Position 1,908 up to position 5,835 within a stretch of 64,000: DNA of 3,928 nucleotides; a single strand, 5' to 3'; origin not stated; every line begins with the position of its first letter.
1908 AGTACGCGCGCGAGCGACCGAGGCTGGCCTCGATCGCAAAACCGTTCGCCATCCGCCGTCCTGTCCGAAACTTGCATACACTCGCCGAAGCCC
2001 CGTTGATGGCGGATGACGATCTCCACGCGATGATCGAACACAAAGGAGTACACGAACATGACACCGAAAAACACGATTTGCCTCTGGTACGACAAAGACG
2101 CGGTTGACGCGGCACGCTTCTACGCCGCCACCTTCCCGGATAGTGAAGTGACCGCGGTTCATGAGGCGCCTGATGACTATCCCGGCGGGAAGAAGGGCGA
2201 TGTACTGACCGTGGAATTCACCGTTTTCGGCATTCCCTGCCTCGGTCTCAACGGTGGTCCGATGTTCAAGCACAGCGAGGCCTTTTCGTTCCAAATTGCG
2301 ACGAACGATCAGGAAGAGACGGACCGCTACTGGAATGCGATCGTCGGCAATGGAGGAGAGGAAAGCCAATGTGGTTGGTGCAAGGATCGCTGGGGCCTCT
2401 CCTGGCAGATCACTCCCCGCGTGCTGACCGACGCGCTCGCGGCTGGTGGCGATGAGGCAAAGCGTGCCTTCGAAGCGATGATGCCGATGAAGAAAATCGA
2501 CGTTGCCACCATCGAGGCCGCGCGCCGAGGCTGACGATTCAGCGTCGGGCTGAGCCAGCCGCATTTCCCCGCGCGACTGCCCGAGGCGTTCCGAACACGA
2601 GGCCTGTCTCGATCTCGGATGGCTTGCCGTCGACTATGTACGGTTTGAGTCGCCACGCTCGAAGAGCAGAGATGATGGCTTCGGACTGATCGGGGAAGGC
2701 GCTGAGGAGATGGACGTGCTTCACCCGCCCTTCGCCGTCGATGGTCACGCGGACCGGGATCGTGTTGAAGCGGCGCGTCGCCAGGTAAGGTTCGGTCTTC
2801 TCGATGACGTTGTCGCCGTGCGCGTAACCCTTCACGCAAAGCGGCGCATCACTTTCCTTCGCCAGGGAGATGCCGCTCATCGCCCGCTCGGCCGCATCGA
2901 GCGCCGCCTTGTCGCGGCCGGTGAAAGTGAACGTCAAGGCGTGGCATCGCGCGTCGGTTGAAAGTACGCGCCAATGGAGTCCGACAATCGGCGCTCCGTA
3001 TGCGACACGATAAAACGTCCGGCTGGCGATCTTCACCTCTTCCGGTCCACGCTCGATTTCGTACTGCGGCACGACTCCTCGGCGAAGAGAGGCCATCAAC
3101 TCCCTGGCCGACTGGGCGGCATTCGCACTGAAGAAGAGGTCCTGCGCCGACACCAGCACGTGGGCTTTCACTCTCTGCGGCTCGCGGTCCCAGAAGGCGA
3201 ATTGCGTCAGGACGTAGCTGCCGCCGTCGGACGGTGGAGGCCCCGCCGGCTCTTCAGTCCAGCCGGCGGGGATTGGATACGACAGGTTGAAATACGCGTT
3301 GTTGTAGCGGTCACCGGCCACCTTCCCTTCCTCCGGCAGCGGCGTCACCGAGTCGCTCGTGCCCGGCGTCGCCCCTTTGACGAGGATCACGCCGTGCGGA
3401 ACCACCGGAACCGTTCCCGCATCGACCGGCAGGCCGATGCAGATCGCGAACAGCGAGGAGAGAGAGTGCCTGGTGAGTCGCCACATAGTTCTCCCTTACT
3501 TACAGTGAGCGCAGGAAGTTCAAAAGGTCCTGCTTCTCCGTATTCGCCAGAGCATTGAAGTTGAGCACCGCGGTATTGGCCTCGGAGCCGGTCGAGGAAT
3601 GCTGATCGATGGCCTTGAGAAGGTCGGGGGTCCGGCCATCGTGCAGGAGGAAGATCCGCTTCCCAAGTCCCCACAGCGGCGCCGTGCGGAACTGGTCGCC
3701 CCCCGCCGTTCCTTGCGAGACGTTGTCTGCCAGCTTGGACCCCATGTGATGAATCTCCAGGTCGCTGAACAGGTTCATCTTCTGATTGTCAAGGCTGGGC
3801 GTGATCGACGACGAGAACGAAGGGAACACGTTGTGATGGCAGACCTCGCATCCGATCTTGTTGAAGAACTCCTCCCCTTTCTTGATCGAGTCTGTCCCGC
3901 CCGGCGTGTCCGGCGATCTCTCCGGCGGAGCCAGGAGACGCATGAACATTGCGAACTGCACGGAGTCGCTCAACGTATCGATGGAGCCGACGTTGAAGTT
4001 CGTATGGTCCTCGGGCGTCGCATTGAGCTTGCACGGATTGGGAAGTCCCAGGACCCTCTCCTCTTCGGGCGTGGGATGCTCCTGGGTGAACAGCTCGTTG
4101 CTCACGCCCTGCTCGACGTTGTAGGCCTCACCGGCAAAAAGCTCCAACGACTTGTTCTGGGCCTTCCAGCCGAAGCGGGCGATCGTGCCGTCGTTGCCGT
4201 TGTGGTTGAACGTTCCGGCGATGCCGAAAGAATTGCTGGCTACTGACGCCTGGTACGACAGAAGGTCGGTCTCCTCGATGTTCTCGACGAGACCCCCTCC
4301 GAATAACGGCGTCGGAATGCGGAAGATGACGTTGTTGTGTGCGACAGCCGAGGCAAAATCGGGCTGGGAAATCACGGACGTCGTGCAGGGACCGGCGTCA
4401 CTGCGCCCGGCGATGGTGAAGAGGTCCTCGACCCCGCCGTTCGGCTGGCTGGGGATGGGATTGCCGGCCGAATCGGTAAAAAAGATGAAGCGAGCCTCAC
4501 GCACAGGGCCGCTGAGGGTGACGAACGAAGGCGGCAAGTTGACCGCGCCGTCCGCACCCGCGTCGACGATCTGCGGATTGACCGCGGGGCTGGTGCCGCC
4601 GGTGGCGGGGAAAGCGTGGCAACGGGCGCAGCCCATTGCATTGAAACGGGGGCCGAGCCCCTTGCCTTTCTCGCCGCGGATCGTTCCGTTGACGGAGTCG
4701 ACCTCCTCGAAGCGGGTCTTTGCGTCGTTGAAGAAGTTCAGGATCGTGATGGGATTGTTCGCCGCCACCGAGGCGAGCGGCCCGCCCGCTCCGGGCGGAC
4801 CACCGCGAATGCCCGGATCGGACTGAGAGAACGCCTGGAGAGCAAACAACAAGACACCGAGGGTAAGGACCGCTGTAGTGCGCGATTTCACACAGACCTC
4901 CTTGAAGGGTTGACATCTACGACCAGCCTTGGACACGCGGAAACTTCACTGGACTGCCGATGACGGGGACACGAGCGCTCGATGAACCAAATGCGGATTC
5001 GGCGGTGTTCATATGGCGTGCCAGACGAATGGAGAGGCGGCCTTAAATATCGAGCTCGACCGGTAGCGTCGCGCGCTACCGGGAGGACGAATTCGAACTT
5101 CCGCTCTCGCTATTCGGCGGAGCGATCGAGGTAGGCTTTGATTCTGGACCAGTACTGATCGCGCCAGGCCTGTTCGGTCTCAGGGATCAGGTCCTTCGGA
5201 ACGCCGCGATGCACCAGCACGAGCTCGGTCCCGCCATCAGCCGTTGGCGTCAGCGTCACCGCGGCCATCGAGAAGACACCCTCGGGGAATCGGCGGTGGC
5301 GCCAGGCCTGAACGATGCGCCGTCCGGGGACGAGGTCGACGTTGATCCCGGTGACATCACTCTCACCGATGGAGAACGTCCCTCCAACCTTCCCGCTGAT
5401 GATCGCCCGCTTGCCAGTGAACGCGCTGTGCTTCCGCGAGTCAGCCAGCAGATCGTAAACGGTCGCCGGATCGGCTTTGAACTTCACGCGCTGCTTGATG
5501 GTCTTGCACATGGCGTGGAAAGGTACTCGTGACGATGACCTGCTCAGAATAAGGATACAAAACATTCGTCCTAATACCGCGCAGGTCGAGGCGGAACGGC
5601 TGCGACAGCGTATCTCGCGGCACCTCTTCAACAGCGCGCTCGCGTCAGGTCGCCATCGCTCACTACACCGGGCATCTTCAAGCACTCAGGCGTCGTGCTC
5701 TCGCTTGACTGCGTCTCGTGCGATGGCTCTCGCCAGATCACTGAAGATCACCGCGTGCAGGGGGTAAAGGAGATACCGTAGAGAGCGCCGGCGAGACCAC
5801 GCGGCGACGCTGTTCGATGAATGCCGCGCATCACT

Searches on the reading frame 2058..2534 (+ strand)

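Call 13: search_protein_families(library=pfam, proteins=[window:2058-2534:+], max_evalue=0.0001)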
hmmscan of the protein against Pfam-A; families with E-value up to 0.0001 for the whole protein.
window:2058-2534:+ (158 aa): 1 family
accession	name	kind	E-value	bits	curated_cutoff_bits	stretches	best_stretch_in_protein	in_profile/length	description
PF06983.19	3-dmu-9_3-mt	-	5.6e-49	165.9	24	1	4-119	2-116/116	3-demethylubiquinone-9 3-methyltransferase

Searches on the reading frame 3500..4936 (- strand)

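Call 13: search_protein_families(library=pfam, proteins=[window:3500-4936:-], max_evalue=0.0001)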
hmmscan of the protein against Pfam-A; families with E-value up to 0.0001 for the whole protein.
window:3500-4936:- (478 aa): 1 family
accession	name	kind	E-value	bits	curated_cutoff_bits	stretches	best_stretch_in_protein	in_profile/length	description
PF06537.16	DHOR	-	3.6e-28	98.7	22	1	202-478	209-499/499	Di-haem oxidoreductase, putative peroxidase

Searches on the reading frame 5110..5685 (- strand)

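Call 13: search_protein_families(library=pfam, proteins=[window:5110-5685:-], max_evalue=0.0001)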
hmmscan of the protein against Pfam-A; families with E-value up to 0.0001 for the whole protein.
window:5110-5685:- (191 aa): 1 family
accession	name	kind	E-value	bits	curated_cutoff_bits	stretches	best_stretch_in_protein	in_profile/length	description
PF08327.17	AHSA1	-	1.4e-17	64.5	22.1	1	70-186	1-124/125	Activator of Hsp90 ATPase homolog 1-like protein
